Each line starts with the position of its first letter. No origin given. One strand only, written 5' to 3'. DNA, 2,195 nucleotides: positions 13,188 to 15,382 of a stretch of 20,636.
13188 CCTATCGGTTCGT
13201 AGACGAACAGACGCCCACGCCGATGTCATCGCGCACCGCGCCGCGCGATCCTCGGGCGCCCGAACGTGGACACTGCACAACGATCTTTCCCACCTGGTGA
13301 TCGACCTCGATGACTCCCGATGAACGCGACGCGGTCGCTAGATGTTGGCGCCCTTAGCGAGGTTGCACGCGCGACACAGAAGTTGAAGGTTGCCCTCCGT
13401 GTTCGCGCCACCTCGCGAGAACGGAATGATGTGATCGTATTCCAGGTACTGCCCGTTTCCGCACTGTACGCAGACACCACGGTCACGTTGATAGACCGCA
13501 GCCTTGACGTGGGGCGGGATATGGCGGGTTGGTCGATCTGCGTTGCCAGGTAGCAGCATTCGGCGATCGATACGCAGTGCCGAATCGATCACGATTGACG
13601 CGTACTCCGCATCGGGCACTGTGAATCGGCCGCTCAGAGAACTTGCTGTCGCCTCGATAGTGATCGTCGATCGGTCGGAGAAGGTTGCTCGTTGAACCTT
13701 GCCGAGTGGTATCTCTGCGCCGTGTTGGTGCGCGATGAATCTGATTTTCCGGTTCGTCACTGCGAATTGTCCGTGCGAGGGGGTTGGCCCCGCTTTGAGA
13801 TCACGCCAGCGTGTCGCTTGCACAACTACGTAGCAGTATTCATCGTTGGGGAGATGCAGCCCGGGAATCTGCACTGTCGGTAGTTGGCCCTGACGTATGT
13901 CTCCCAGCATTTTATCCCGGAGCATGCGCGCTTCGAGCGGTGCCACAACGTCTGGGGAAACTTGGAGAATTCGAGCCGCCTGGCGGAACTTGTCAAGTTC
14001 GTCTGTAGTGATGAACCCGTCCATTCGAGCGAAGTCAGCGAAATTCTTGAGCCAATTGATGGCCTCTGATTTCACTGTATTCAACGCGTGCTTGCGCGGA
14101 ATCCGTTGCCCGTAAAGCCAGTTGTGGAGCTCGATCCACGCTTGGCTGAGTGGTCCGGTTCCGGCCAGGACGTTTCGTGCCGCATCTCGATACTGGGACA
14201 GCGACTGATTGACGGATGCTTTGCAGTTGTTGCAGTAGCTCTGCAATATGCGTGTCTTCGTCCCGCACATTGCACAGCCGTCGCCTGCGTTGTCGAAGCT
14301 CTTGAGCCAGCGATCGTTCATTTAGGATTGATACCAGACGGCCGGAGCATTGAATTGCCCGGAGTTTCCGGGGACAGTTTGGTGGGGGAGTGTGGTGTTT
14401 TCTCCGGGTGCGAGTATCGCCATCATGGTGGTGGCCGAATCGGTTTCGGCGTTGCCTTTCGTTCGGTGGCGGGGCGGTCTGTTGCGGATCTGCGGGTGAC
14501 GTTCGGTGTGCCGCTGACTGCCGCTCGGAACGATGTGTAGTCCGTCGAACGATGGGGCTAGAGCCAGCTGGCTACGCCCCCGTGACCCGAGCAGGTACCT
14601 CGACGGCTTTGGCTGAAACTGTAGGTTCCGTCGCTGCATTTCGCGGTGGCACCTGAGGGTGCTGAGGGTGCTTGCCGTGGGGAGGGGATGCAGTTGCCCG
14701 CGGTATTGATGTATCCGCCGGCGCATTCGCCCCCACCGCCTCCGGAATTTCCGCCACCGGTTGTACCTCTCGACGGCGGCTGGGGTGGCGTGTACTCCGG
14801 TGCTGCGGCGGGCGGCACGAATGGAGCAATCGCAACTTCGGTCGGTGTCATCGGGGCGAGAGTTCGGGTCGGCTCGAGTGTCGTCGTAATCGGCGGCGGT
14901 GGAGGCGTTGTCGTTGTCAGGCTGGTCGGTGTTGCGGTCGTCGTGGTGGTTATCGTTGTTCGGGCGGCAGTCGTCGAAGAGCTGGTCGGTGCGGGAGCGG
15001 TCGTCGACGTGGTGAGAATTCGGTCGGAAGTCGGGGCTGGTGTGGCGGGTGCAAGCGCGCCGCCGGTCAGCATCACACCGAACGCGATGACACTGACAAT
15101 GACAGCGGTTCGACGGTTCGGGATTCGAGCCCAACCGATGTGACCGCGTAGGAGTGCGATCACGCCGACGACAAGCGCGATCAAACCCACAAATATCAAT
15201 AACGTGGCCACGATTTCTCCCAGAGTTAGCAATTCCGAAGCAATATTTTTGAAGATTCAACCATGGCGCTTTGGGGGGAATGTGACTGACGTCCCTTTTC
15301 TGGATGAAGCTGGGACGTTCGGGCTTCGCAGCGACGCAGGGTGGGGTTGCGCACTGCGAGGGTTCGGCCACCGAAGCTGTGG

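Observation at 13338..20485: Island-level signal: 3-4 predicted nucleases, two reader domains, MazG, a DUF3761 membrane protein and a secreted protein within 7 kb, separated by long lower-GC spacers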

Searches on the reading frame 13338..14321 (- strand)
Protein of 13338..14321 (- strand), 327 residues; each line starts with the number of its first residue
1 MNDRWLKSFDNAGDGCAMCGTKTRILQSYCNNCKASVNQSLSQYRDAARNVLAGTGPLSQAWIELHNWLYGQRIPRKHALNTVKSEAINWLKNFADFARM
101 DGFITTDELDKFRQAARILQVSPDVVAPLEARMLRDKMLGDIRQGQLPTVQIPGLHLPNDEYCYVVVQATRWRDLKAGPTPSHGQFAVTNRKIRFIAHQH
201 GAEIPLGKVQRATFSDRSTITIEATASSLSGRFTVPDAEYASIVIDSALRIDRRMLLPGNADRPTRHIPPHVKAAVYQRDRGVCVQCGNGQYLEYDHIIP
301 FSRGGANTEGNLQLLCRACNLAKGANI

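Call 5: search_protein_families(library=pfam, proteins=[window:13338-14321:-], max_evalue=0.1)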
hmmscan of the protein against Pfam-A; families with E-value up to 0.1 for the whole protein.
window:13338-14321:- (327 aa): 3 families
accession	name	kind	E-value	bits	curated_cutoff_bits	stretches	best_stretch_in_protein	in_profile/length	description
PF01844.29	HNH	-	2.6e-12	47.1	21.4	1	284-325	1-46/47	HNH endonuclease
PF14279.12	HNH_5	-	4.2e-09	36.6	27.5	1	284-327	1-47/56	HNH endonuclease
PF13395.12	HNH_4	-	0.0056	17.1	22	1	291-325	16-50/54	HNH endonuclease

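Call 6: search_protein_families(library=padloc, proteins=[window:13338-14321:-], max_evalue=0.1)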
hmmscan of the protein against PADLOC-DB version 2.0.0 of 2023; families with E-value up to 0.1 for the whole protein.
window:13338-14321:- (327 aa): 8 families
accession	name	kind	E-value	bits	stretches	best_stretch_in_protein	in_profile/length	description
PDLC03478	REase_II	-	4.7e-07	27.7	1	257-323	85-158/219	Type II restriction enzyme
PDLC03656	mREase_IV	-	4.2e-06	24.7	1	270-320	193-252/277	Type IV methyl-directed restriction enzyme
PDLC03418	REase_II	-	0.0055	13.9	1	273-323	316-369/372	Type II restriction enzyme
PDLC04263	PDC-M01B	-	0.014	13.1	1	279-325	97-145/291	-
PDLC05027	PDC-S48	-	0.02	12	1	89-132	272-315/411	-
PDLC03431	REase_II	-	0.033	11.7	1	295-323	178-206/246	Type II restriction enzyme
PDLC04248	PDC-M01B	-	0.04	11.8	1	278-325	31-80/216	-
PDLC04253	PDC-M01B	-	0.075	10.3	0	262-327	89-153/366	-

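Call 8: search_protein_families(library=ncbifam, proteins=[window:13338-14321:-], max_evalue=0.1)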
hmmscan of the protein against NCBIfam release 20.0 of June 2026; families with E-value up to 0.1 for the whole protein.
window:13338-14321:- (327 aa): 4 families
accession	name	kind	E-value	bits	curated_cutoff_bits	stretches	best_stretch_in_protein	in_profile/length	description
NF040563.1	guided_IscB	equivalog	2.9e-10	39.8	175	1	272-325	183-237/314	RNA-guided endonuclease IscB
NF049971.1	CRISPR_Cas9d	exception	3.4e-05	22.7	375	1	272-324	536-594/986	type II CRISPR RNA-guided endonuclease Cas9d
TIGR03826.1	YvyF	hypoth_equivalog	0.0033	17.4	124.15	1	6-46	74-113/137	TIGR03826 family flagellar region protein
TIGR01865.2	cas_Csn1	equivalog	0.015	13.5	100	1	290-325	591-626/1070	type II CRISPR RNA-guided endonuclease Cas9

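Call 12: find_encoding_contigs(protein=window:13338-14321:-, flank=10000, max_places=6)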
Protein window:13338-14321:- (327 aa): 1 contig read that carries it; 1 place shown.
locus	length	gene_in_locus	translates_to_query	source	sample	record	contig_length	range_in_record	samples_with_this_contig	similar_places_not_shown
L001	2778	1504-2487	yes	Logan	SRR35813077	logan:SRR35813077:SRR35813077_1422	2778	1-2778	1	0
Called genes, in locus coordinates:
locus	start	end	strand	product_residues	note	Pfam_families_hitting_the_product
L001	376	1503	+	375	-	-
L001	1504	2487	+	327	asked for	PF01844:HNH, PF14279:HNH_5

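Call 13: find_related_loci(query=window:13338-14321:-, collection=genome_contigs, flank=10000)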
Query window:13338-14321:- (327 aa) in genome_contigs; peptide patterns used: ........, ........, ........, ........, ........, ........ (x = any residue, [..] = any of these).
87 stretches matched a pattern; 4 encode a relative of the query (tblastn E <= 1e-3); 4 distinct loci.
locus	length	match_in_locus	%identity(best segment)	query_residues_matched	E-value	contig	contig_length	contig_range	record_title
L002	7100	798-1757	35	14-327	5e-57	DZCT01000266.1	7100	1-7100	MAG TPA_asm: Desulfatirhabdium butyrativorans isolate SulCav_PC08_64_48_9 SulCav_PC08-64_8773_length_7100_cov_5.146487,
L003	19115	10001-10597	33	125-323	7e-30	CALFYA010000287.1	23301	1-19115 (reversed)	MAG TPA_asm: uncultured Moraxellaceae bacterium isolate SRR6231156_bin.38_CONCOCT_v1.1_MAG genome assembly, contig: ERZ6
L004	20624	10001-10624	28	124-327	1e-18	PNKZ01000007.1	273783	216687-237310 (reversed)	MAG: Pirellula sp. isolate PB1.007 PB1_1000027_273841, whole genome shotgun sequence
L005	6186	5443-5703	43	241-327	1e-18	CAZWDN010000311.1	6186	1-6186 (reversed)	MAG TPA_asm: uncultured Pirellula sp. isolate binchicken_co197_512 genome assembly, contig: NODE_25922_length_6186_cov_8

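Call 92: search_protein_families(library=pfam, proteins=[L002:174-1760:+, L002:1797-2474:+, L003:9095-10612:+, L004:9818-10627:+, L002:3060-4778:+, L004:10635-11867:+, L003:10652-11389:-], max_evalue=0.001)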
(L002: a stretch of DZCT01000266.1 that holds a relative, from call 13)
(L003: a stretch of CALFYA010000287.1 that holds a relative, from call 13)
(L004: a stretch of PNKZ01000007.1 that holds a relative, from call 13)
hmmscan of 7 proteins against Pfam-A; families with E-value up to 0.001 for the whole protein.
L002:174-1760:+ (528 aa): 3 families
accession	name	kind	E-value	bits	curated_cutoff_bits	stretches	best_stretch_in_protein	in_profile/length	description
PF02342.23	TerD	-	2.1e-37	128.9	25.3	1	3-170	4-187/187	TerD domain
PF01844.29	HNH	-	2.7e-12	47.1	21.4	1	485-525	1-45/47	HNH endonuclease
PF14279.12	HNH_5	-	4.9e-11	42.8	27.5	1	485-527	1-46/56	HNH endonuclease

L002:1797-2474:+ (225 aa): 5 families
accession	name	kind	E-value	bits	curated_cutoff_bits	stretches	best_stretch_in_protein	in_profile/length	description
PF10138.15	vWA-TerF-like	-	3.6e-67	226.9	29.4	1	30-224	1-199/200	vWA found in TerF C terminus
PF07002.22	Copine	-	3.9e-08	33.5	27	1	100-219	76-209/218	Copine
PF00092.34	VWA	-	7.4e-06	26.7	23.8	1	33-192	2-167/174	von Willebrand factor type A domain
PF05762.20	VWA_CoxE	-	0.00033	20.6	26.4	1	30-147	56-168/222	VWA domain containing CoxE-like protein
PF13519.12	VWA_2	-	0.00073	20.6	27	0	33-139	1-106/107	von Willebrand factor type A domain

L003:9095-10612:+ (505 aa): 4 families
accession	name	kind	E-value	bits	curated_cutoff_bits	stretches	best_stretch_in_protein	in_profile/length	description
PF02342.23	TerD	-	1.1e-27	97.2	25.3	1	36-170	41-187/187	TerD domain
PF01844.29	HNH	-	3.1e-12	46.9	21.4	1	462-504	1-47/47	HNH endonuclease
PF14279.12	HNH_5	-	1.2e-09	38.4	27.5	1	462-504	1-46/56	HNH endonuclease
PF13395.12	HNH_4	-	3.9e-05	24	22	1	469-504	16-51/54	HNH endonuclease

L004:9818-10627:+ (269 aa): 2 families
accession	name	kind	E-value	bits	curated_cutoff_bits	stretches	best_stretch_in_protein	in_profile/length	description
PF01844.29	HNH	-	5e-12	46.2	21.4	1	226-268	1-47/47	HNH endonuclease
PF14279.12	HNH_5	-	1.6e-10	41.2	27.5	1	226-268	1-46/56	HNH endonuclease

L002:3060-4778:+ (572 aa): 3 families
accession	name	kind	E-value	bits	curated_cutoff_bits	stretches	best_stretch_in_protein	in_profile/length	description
PF01368.27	DHH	-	7.9e-28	97.7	28.1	1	79-237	1-125/125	DHH family, N-terminal domain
PF17768.7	RecJ_OB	-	2.9e-25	88.9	27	1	464-570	1-106/107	RecJ OB domain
PF02272.25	DHHA1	-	1.6e-14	54.6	25.9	1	360-451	5-101/102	DHHA1 domain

L004:10635-11867:+ (410 aa): 0 families

L003:10652-11389:- (245 aa): 1 family
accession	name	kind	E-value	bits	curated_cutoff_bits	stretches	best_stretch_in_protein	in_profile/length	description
PF00227.31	Proteasome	-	3.8e-05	23.9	22.4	1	4-186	7-177/189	Proteasome subunit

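Call 103: search_protein_families(library=phrogs, proteins=[window:13338-14321:-], max_evalue=0.001)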
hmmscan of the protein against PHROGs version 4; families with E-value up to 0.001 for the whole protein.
window:13338-14321:- (327 aa): 26 families (the best 25 are shown)
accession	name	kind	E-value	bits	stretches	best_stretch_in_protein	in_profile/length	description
phrog_6050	-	DNA, RNA and nucleotide metabolism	1.3e-17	64.7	1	238-326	267-360/402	HNH endonuclease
phrog_7785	-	DNA, RNA and nucleotide metabolism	1.1e-15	58.9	1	265-326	54-114/147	HNH endonuclease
phrog_144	-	DNA, RNA and nucleotide metabolism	1e-13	52.3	1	272-325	75-134/175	HNH endonuclease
phrog_589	-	DNA, RNA and nucleotide metabolism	1.5e-12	48.6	1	272-325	82-140/179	HNH endonuclease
phrog_1271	-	DNA, RNA and nucleotide metabolism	1.2e-11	45.6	1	270-325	255-317/361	HNH endonuclease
phrog_1035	-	DNA, RNA and nucleotide metabolism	3.5e-10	41.2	1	269-325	143-212/271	endonuclease VII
phrog_333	-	DNA, RNA and nucleotide metabolism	6.4e-10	40.3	1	265-323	18-78/138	HNH endonuclease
phrog_7370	-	DNA, RNA and nucleotide metabolism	7.2e-10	40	1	267-321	27-81/115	HNH endonuclease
phrog_8660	-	DNA, RNA and nucleotide metabolism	1.9e-09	38.9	1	263-324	106-177/196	HNH endonuclease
phrog_16726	-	DNA, RNA and nucleotide metabolism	2.6e-09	38.2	1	271-325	83-142/308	HNH endonuclease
phrog_2214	-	DNA, RNA and nucleotide metabolism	4.9e-09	36.8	1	271-325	183-238/429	HNH endonuclease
phrog_338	-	DNA, RNA and nucleotide metabolism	8.3e-09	36.3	1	274-325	202-261/340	HNH endonuclease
phrog_2118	-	DNA, RNA and nucleotide metabolism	5.2e-08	33.8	1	271-325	166-223/301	HNH endonuclease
phrog_740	-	DNA, RNA and nucleotide metabolism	1.1e-07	32.2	1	260-320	17-81/332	HNH endonuclease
phrog_5956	-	DNA, RNA and nucleotide metabolism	2.8e-07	31.3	1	270-321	48-105/138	HNH endonuclease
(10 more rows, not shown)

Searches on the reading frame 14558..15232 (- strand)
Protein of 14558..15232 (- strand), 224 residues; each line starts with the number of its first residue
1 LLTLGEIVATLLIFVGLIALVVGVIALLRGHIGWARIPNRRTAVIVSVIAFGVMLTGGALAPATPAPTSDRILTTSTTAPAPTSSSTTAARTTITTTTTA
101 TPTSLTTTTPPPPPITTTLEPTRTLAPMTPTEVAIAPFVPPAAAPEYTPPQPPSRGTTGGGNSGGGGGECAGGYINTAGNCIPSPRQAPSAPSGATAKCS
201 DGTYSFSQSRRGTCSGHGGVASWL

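Call 5: search_protein_families(library=pfam, proteins=[window:14558-15232:-], max_evalue=0.1)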
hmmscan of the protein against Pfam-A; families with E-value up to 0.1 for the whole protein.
window:14558-15232:- (224 aa): 2 families
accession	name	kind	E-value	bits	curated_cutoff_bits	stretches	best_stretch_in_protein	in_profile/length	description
PF12587.13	DUF3761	-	1.1e-20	74.3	29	1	172-223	30-81/82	Protein of unknown function (DUF3761)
PF19733.4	DUF6223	-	0.016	16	27.4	1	7-59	4-55/98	Family of unknown function (DUF6223)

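Call 6: search_protein_families(library=padloc, proteins=[window:14558-15232:-], max_evalue=0.1)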
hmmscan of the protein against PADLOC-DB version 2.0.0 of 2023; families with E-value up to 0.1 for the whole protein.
window:14558-15232:- (224 aa): 0 families

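Call 8: search_protein_families(library=ncbifam, proteins=[window:14558-15232:-], max_evalue=0.1)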
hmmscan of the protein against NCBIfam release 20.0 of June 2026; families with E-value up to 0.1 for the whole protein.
window:14558-15232:- (224 aa): 3 families
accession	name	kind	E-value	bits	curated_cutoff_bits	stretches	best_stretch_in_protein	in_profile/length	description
NF058603.1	SCO2097_fam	equivalog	0.00014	22.2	110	1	7-81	43-102/129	SCO2097 family morphological protein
NF009317.0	PRK12674.2-1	equivalog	0.06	13.6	107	1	12-53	3-46/105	Na+/H+ antiporter subunit G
NF033761.1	gliding_GltJ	equivalog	0.07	12.2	450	1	42-151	370-477/671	adventurous gliding motility protein GltJ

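Call 103: search_protein_families(library=phrogs, proteins=[window:14558-15232:-], max_evalue=0.001)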
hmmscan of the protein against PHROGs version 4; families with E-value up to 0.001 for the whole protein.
window:14558-15232:- (224 aa): 0 families

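Call 104: search_protein_families(library=padloc, proteins=[L024:11183-12433:+], max_evalue=0.001)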
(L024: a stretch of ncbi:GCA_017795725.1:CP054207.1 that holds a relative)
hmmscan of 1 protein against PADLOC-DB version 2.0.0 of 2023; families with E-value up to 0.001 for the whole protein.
L024:11183-12433:+ (416 aa): 55 families (the best 25 are shown)
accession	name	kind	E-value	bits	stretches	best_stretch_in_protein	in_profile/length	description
PDLC02949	RT_other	-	2.8e-176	585.4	1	6-415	67-471/481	-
PDLC03740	RT_outgroup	-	2.6e-166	551.9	1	8-414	5-407/407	retron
PDLC02956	RT_XIII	-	1.3e-98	329.1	1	80-410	100-421/469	-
PDLC02944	RT_III-A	-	1e-71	240.9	1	99-415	48-371/597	-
PDLC02941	RT_II-A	-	1.3e-63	213.1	2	256-407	149-291/309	-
PDLC02960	RT-Protease_XI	-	1.8e-61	206.6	1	126-412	30-315/506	single gene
PDLC02955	RT_X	-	2.3e-61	205.6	2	253-377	130-252/272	-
PDLC02959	RT-Protease_XI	-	9.3e-61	204.3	1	127-412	33-318/510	single gene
PDLC02945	RT_III-A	-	1e-60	203.7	1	99-414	46-360/362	-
PDLC02946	RT_III-A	-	5.6e-60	201.2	1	128-415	60-330/330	-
PDLC02961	RT-TIR_XII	-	2.4e-59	199.5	2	255-412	153-327/475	single gene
PDLC02942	RT_III-A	-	3.7e-59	198.5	1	128-395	68-318/341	-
PDLC02962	RT-TIR_XII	-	4e-59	198.7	2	255-412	151-328/478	single gene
PDLC02943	RT_III-A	-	5.6e-58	194.4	2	255-390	157-294/322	-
PDLC03739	RT_Ec107-like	-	2e-52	176.5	2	255-395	145-288/307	retron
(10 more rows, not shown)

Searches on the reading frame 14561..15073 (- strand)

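Call 104: search_protein_families(library=padloc, proteins=[L024:11183-12433:+], max_evalue=0.001)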
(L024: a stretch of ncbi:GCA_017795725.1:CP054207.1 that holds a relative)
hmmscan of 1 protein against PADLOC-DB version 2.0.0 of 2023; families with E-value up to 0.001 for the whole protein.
L024:11183-12433:+ (416 aa): 55 families (the best 25 are shown)
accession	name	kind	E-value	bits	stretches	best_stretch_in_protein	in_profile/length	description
PDLC02949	RT_other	-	2.8e-176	585.4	1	6-415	67-471/481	-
PDLC03740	RT_outgroup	-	2.6e-166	551.9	1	8-414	5-407/407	retron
PDLC02956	RT_XIII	-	1.3e-98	329.1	1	80-410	100-421/469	-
PDLC02944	RT_III-A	-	1e-71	240.9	1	99-415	48-371/597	-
PDLC02941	RT_II-A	-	1.3e-63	213.1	2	256-407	149-291/309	-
PDLC02960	RT-Protease_XI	-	1.8e-61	206.6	1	126-412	30-315/506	single gene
PDLC02955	RT_X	-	2.3e-61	205.6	2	253-377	130-252/272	-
PDLC02959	RT-Protease_XI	-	9.3e-61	204.3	1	127-412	33-318/510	single gene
PDLC02945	RT_III-A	-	1e-60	203.7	1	99-414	46-360/362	-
PDLC02946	RT_III-A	-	5.6e-60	201.2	1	128-415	60-330/330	-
PDLC02961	RT-TIR_XII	-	2.4e-59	199.5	2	255-412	153-327/475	single gene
PDLC02942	RT_III-A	-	3.7e-59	198.5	1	128-395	68-318/341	-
PDLC02962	RT-TIR_XII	-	4e-59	198.7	2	255-412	151-328/478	single gene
PDLC02943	RT_III-A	-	5.6e-58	194.4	2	255-390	157-294/322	-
PDLC03739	RT_Ec107-like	-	2e-52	176.5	2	255-395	145-288/307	retron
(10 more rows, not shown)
